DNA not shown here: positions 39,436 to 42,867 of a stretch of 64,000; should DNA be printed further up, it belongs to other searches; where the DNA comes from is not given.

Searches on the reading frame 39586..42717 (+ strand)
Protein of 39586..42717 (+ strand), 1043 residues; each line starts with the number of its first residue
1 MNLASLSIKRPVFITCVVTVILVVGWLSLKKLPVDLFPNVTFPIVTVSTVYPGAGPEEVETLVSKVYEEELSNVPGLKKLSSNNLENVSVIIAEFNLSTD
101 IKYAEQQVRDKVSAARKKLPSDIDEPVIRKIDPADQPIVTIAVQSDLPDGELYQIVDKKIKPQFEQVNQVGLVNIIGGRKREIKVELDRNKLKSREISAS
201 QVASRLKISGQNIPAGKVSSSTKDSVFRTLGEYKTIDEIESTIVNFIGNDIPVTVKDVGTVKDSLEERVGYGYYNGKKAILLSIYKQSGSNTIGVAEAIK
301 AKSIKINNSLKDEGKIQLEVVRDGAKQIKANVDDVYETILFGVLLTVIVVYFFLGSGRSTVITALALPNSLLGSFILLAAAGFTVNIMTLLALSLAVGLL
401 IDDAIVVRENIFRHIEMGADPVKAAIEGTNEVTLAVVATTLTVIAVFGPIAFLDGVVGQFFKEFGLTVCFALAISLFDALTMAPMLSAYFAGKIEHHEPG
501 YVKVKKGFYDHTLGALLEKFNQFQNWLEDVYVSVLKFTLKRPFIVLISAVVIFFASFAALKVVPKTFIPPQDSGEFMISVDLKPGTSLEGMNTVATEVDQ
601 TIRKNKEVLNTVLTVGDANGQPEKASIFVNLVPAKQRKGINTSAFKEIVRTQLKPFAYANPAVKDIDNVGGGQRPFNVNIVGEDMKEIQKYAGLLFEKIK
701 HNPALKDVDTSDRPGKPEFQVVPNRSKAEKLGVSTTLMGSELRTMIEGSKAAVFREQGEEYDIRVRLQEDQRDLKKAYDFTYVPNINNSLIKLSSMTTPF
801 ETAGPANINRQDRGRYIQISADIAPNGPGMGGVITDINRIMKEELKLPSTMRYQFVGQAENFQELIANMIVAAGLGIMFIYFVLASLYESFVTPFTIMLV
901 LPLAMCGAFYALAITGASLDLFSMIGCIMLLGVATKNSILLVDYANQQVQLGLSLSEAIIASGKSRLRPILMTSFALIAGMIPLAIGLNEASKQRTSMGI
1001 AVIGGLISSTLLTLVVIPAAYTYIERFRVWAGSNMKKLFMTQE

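Call 43: search_protein_families(library=pfam, proteins=[window:39586-42717:+], max_evalue=0.001)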
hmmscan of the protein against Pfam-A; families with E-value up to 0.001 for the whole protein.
window:39586-42717:+ (1043 aa): 2 families
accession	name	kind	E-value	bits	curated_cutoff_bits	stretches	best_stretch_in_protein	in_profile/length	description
PF00873.25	ACR_tran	-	2e-260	867.1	28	1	4-1024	2-1020/1021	AcrB/AcrD/AcrF family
PF03176.21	MMPL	-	2.5e-10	40.3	20.5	1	761-1031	50-308/333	MMPL family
